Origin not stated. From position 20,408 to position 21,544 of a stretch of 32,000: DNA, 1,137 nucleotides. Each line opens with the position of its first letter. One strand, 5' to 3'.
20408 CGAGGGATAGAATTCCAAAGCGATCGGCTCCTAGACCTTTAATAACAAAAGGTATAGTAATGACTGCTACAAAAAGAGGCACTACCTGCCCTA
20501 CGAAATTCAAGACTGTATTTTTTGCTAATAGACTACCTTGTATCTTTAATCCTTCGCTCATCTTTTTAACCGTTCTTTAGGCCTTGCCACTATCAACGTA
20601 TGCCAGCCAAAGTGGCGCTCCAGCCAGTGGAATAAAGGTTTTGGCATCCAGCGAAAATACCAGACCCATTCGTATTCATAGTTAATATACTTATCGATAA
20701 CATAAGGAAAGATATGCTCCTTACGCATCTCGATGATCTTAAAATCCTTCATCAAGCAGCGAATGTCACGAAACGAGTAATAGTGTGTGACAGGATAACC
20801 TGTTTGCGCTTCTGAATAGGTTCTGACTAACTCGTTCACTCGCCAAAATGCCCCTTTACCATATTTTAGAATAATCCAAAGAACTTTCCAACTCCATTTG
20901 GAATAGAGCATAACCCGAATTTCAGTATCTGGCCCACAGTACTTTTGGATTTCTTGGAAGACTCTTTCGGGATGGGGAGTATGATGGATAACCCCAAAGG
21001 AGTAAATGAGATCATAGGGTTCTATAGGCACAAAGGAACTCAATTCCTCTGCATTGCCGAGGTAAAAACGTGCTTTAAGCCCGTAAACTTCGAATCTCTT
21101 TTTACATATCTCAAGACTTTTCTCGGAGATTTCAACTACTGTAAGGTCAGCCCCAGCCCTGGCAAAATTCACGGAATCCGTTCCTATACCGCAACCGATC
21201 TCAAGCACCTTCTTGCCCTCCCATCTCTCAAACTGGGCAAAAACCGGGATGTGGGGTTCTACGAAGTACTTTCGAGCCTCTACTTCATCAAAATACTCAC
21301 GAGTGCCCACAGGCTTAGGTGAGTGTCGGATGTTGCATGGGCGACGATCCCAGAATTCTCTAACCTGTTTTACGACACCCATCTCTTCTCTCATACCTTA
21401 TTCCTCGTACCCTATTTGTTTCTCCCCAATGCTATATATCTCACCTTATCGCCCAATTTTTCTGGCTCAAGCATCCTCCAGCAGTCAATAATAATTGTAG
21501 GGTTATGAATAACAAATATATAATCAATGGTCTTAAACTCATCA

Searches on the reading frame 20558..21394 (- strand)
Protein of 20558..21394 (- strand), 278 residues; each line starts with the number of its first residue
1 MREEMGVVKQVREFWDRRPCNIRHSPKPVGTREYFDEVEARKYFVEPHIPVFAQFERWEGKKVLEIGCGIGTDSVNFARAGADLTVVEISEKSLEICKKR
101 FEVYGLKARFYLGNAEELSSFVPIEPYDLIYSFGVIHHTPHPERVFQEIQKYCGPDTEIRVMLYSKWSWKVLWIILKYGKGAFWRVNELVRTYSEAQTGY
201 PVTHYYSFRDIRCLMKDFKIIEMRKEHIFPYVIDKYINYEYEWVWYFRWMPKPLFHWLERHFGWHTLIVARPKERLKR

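Call 78: search_protein_families(library=pfam, proteins=[window:20558-21394:-], max_evalue=0.00001)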
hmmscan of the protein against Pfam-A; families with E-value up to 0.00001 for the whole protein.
window:20558-21394:- (278 aa): 5 families
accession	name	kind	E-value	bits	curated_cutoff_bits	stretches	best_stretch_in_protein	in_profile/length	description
PF13649.12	Methyltransf_25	-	9.7e-17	61.9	27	1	63-155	1-95/97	Methyltransferase domain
PF13847.12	Methyltransf_31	-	1.6e-15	57.5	27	1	60-161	4-109/145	Methyltransferase domain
PF08241.18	Methyltransf_11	-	1.2e-14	55.1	21.2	1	64-155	1-89/95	Methyltransferase domain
PF08242.18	Methyltransf_12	-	1.5e-14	54.9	30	1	64-156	1-95/98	Methyltransferase domain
PF13489.12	Methyltransf_23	-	2e-14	54.1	27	1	57-165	20-120/164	Methyltransferase domain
